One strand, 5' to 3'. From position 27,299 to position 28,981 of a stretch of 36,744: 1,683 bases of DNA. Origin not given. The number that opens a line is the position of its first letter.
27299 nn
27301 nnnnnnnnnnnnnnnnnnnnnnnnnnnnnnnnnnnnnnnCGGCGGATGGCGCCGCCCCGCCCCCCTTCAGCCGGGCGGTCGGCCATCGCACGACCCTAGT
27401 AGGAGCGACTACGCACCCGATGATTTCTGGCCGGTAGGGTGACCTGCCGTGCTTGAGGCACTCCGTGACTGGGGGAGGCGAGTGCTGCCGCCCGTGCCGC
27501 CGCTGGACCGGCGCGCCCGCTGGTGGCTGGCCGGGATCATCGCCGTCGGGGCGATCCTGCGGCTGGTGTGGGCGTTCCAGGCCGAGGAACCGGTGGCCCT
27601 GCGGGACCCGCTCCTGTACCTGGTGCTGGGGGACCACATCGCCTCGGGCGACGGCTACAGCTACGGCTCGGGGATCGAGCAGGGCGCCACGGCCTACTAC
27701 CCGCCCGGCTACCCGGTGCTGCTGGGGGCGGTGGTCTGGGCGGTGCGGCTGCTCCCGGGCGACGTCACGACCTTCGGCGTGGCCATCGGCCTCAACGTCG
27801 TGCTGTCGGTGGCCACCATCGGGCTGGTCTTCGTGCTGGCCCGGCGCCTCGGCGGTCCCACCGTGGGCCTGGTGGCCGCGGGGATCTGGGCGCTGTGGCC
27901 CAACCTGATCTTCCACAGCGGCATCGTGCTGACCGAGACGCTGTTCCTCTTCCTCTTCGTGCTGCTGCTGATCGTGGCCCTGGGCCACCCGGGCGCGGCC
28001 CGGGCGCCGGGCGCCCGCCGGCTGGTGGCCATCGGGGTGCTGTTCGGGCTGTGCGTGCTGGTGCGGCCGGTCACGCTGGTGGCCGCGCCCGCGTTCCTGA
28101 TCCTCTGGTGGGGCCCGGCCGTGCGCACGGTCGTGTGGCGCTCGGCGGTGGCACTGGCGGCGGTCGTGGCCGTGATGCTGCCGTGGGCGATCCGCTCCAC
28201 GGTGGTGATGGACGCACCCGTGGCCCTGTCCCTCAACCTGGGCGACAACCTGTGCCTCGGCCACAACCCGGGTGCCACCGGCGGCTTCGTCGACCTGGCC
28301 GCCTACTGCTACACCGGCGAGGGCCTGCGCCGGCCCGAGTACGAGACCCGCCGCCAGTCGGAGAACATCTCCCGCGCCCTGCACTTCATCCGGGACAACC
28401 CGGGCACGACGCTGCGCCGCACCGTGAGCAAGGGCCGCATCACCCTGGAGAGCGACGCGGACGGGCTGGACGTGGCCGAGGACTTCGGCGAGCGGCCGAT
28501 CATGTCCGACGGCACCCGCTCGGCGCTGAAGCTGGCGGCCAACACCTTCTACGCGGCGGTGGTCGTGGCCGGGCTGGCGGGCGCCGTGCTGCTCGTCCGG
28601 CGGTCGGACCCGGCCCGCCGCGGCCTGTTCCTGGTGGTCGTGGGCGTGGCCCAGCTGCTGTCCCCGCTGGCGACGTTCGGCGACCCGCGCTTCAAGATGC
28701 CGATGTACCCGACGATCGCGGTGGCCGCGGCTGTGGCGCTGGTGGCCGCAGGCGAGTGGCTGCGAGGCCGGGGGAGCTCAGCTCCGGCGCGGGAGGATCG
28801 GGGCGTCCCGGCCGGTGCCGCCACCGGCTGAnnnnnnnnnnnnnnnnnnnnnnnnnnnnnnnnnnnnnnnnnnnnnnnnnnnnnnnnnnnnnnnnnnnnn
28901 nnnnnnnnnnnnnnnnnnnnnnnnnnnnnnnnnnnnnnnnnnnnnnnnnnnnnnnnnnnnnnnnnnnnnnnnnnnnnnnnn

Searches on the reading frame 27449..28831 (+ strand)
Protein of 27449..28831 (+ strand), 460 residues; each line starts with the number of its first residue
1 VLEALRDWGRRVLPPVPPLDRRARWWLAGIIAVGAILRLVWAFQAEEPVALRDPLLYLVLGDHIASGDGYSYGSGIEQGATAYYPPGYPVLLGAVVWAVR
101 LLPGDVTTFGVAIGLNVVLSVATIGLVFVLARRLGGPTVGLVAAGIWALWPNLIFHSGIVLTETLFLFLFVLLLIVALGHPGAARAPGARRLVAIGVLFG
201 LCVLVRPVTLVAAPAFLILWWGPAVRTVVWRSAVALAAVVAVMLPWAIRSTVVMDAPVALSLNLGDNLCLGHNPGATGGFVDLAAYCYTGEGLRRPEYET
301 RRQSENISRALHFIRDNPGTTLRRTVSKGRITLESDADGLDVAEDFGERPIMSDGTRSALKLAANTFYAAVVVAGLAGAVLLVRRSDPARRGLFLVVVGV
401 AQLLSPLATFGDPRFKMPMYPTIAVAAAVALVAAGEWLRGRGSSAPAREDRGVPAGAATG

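Call 7: search_protein_families(library=pfam, proteins=[window:27449-28831:+], max_evalue=0.01)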
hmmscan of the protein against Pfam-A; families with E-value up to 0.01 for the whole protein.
window:27449-28831:+ (460 aa): 1 family
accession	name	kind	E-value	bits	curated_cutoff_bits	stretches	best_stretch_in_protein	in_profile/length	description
PF13231.12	PMT_2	-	0.00012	22.8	26.1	1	91-243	5-152/160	Dolichyl-phosphate-mannose-protein mannosyltransferase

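Call 8: search_protein_families(library=ncbifam, proteins=[window:27449-28831:+], max_evalue=0.001)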
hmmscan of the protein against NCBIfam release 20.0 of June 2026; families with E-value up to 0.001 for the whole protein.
window:27449-28831:+ (460 aa): 1 family
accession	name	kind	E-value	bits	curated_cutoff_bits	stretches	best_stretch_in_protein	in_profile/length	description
TIGR04154.1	archaeo_STT3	subfamily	1.9e-07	29.9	450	1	78-218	63-216/831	oligosaccharyl transferase, archaeosortase A system-associated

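Call 31: find_homologous_proteins(query=window:27449-28831:+, max_evalue=0.00001)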
Query window:27449-28831:+ (460 aa): 294 proteins with E <= 0.00001 among 8000 candidates; the best 120 are listed.
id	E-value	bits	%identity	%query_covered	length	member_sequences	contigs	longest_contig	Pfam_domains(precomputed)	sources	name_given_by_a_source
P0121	2.7e-277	938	94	100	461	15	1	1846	-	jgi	-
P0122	1.1e-258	877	89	99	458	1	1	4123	-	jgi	jgi:hypothetical protein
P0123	1.8e-258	876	89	99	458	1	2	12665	-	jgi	jgi:Dolichyl-phosphate-mannose-protein mannosyltransferase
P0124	7.9e-258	874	88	100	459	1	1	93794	-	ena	-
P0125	2.8e-256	869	88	100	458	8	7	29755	-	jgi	jgi:hypothetical protein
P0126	1.1e-251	854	89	98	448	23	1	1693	-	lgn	-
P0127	4.1e-248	842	89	97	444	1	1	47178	-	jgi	jgi:4-amino-4-deoxy-L-arabinose transferase-like glycosyltransferase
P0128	5.1e-244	828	87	98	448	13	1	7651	-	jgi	jgi:hypothetical protein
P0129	1.4e-231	787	79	99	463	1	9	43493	PF13231.13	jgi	jgi:hypothetical protein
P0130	3.7e-231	786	79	100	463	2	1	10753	PF13231.13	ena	-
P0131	2.9e-230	783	90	89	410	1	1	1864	-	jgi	jgi:Dolichyl-phosphate-mannose-protein mannosyltransferase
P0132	4.3e-228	776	78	100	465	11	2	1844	PF13231.13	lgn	-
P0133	5.5e-228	775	77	100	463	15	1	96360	PF13231.13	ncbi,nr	ncbi:MAG TPA: glycosyltransferase family 39 protein [Acidimicrobiales bacterium]|nr:glycosyltransfer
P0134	3.5e-224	763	78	97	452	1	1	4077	PF13231.13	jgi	jgi:Dolichyl-phosphate-mannose-protein mannosyltransferase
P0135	2.2e-223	760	89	85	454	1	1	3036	-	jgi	jgi:hypothetical protein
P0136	1.3e-220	751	76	99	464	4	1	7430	PF13231.13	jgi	-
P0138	2.0e-218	744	77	96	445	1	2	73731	PF13231.13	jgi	jgi:hypothetical protein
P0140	2.1e-200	685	69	98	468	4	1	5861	PF13231.13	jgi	jgi:Dolichyl-phosphate-mannose-protein mannosyltransferase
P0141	4.9e-200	683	72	95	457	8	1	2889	PF02516.21,PF13231.13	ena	-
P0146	3.3e-194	664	72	93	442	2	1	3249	PF13231.13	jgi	jgi:4-amino-4-deoxy-L-arabinose transferase-like glycosyltransferase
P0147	2.1e-193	661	71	94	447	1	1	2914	PF13231.13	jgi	jgi:hypothetical protein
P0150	9.6e-191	653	69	92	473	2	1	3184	PF13231.13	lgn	-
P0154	6.4e-190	650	69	92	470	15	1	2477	PF02516.21,PF13231.13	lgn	-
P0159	5.6e-189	647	68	92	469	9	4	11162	PF02516.21,PF13231.13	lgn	-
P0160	1.1e-188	646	68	94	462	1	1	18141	PF13231.13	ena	-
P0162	3.5e-188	644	68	94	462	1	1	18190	PF13231.13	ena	-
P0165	5.8e-188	644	68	94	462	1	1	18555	PF13231.13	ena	-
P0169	1.4e-187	642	69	92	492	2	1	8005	PF13231.13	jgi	jgi:hypothetical protein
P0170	1.7e-187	642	66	97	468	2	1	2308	PF13231.13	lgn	-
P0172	6.5e-186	637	66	100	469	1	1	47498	PF02516.21,PF13231.13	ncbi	ncbi:MAG TPA: glycosyltransferase family 39 protein [Acidimicrobiales bacterium]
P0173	2.6e-185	635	68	88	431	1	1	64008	PF02516.21,PF13231.13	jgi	jgi:hypothetical protein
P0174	7.7e-185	633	66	99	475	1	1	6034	PF02516.21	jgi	jgi:hypothetical protein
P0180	2.4e-183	628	68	91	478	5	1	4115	PF13231.13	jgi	jgi:hypothetical protein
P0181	3.0e-183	628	66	97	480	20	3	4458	PF13231.13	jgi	jgi:hypothetical protein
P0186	1.9e-181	622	65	98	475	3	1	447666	PF13231.13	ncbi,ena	-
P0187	8.4e-181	620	67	90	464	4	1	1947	PF13231.13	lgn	-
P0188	3.4e-180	618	64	97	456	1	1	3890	PF13231.13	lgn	-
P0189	6.8e-180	617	68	92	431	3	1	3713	PF13231.13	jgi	-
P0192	8.0e-179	613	70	85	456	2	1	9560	PF13231.13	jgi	jgi:hypothetical protein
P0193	1.4e-178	613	63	97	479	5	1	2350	PF13231.13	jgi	jgi:Dolichyl-phosphate-mannose-protein mannosyltransferase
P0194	2.9e-178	612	63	100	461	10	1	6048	PF13231.13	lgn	-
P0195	7.5e-178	610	68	90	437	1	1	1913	PF13231.13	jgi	jgi:hypothetical protein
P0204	1.8e-175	602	67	93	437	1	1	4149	PF13231.13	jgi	jgi:hypothetical protein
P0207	2.9e-172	592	79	73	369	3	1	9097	PF13231.13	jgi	jgi:Dolichyl-phosphate-mannose-protein mannosyltransferase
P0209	2.1e-171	589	67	86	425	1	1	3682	PF13231.13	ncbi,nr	ncbi:MAG: glycosyltransferase family 39 protein, partial [Acidimicrobiales bacterium]|nr:glycosyltra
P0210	2.4e-171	589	68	86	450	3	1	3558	PF02516.21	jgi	jgi:hypothetical protein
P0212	7.1e-171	587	65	91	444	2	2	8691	PF13231.13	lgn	-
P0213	3.1e-170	585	67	88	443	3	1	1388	PF13231.13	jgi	jgi:hypothetical protein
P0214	8.7e-170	584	63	95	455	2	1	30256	PF13231.13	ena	-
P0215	5.7e-169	581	66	86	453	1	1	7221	PF13231.13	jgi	jgi:hypothetical protein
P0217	1.2e-163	563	64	86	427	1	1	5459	PF02516.21,PF13231.13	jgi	jgi:hypothetical protein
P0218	1.7e-151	523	57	99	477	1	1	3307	PF13231.13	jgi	jgi:4-amino-4-deoxy-L-arabinose transferase-like glycosyltransferase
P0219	1.3e-141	491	56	93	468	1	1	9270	PF13231.13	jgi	jgi:4-amino-4-deoxy-L-arabinose transferase-like glycosyltransferase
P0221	5.2e-141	489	54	97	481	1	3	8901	PF13231.13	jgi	jgi:4-amino-4-deoxy-L-arabinose transferase-like glycosyltransferase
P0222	3.6e-140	486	55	97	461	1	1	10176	PF13231.13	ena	-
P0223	7.7e-140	485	54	96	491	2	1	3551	PF02516.21,PF13231.13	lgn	-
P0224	1.3e-139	484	55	93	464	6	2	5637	PF13231.13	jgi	jgi:4-amino-4-deoxy-L-arabinose transferase-like glycosyltransferase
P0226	3.1e-139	483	55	91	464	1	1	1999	PF13231.13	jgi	jgi:4-amino-4-deoxy-L-arabinose transferase-like glycosyltransferase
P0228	2.4e-138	480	54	92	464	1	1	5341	PF13231.13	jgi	jgi:4-amino-4-deoxy-L-arabinose transferase-like glycosyltransferase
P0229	7.7e-138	478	57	88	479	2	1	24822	PF13231.13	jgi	jgi:hypothetical protein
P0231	2.7e-137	476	66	72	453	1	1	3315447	PF02516.21,PF13231.13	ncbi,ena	-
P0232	8.4e-137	475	54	93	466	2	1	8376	PF13231.13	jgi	jgi:4-amino-4-deoxy-L-arabinose transferase-like glycosyltransferase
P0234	9.0e-136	471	80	59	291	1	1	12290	PF13231.13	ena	-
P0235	9.5e-136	471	57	85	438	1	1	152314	PF13231.13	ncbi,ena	ncbi:MAG TPA: glycosyltransferase family 39 protein [Acidimicrobiales bacterium]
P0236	2.0e-135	470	55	88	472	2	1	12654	PF13231.13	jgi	jgi:4-amino-4-deoxy-L-arabinose transferase-like glycosyltransferase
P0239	7.4e-135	468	52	98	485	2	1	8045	PF02516.21,PF13231.13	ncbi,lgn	ncbi:MAG TPA: glycosyltransferase family 39 protein [Acidimicrobiales bacterium]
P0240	3.1e-133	463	51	96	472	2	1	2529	PF02516.21,PF13231.13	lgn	-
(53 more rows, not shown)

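Call 60: predict_structure(alignment_id=A2)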
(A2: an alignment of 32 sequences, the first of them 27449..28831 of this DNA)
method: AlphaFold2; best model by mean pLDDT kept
length: 460 residues; sequences in the alignment: 32
mean_pLDDT: 88.2   pTM: 0.89
mean pLDDT of the five models: 88.2, 87.3, 83.6, 83.2, 83.0
residues with pLDDT >= 90: 281; 70-90: 143; 50-70: 19; < 50: 17
segments of 3 or more residues with pLDDT < 50: 444-460
pLDDT, mean of each block of 10 residues (from residue 1): 74 83 97 97 84 82 92 79 91 96 91 96 98 96 98 92 94 94 89 97 92 91 86 95 91 82 86 82 68 82 90 94 92 92 75 90 97 98 92 96 92 93 98 94 47 40
secondary structure, 60 per line:
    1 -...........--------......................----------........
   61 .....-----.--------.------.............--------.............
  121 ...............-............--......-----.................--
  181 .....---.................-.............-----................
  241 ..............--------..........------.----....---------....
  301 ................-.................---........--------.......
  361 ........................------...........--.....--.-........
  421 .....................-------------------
elements in order: H2-12 H21-42 H53-65 H87-99 H108-135 H137-148 H151-156 H162-178 H181-185 H189-205 H207-219 H225-254 H263-272 H284-287 H297-316 H318-334 H338-345 H354-384 H391-401 H404-408 H413-441

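Call 63: fold_search(model_id=the predicted structure, library=pdb)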
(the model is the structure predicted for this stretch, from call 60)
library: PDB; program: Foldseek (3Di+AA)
matches with E <= 10: 408; with E <= 0.001: 19
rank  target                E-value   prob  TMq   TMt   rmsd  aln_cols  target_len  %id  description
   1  7e9s_A                1.2e-07  1.00  0.51  0.29  14.6       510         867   15  Archaeal oligosaccharyltransferase AglB from Archaeoglobus fulgidus in complex with an inhibitory peptide and a dolich (released 2021-09-08)
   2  3waj                  7.5e-07  1.00  0.52  0.32  14.1       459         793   16  Crystal structure of the Archaeoglobus fulgidus oligosaccharyltransferase (O29867_ARCFU) complex with Zn and sulfate (released 2013-10-30)
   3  3wak                  1.9e-06  1.00  0.51  0.29  11.8       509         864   14  Crystal structure of the Archaeoglobus fulgidus oligosaccharyltransferase (O29867_ARCFU) in the apo form (released 2013-10-30)
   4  5gmy_A                2.0e-06  1.00  0.48  0.28  12.5       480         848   15  Crystal structure of the Archaeoglobus fulgidus oligosaccharyltransferase (O29867_ARCFU) tethered with an acceptor pep (released 2017-02-01)
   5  9n9j_I                2.4e-06  1.00  0.51  0.35  14.7       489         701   13  Structure of a GRP94 folding intermediate engaged with a CCDC134- and FKBP11-bound secretory translocon (released 2025-11-19)
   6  8pn9_A                1.2e-05  1.00  0.49  0.36  15.8       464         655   13  Structure of human oligosaccharyltransferase OST-A complex bound to NGI-1 (released 2024-05-08)
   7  7oci_F                1.5e-05  1.00  0.48  0.35  11.5       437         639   15  Cryo-EM structure of yeast Ost6p containing oligosaccharyltransferase complex (released 2022-02-16)
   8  8agb_A                1.5e-05  1.00  0.50  0.37  14.4       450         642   14  Structure of yeast oligosaccharylransferase complex with lipid-linked oligosaccharide bound (released 2022-12-07)
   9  6s7t_A                1.8e-05  1.00  0.53  0.36  13.7       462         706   15  Cryo-EM structure of human oligosaccharyltransferase complex OST-B (released 2019-12-18)
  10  6ezn_F                2.2e-05  1.00  0.51  0.37  14.4       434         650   13  Cryo-EM structure of the yeast oligosaccharyltransferase (OST) complex (released 2018-01-17)
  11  6gxc_A                2.2e-05  1.00  0.50  0.34  13.3       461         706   12  Bacterial oligosaccharyltransferase PglB in complex with an inhibitory peptide and a reactive lipid-linked oligosaccha (released 2018-11-14)
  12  5ogl_A                1.0e-04  1.00  0.50  0.34  13.2       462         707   12  Structure of bacterial oligosaccharyltransferase PglB in complex with an acceptor peptide and an lipid-linked oligosac (released 2017-10-25)
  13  6s7o_A                1.4e-04  1.00  0.51  0.38  11.2       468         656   13  Cryo-EM structure of human oligosaccharyltransferase complex OST-A (released 2019-12-18)
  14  6c26_A                2.5e-04  1.00  0.51  0.38  13.5       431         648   14  The Cryo-EM structure of a eukaryotic oligosaccharyl transferase complex (released 2018-01-31)
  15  6ftg_5                3.1e-04  1.00  0.51  0.37  12.9       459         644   14  Subtomogram average of OST-containing ribosome-translocon complexes from canine rough microsomal membranes (released 2018-03-21)
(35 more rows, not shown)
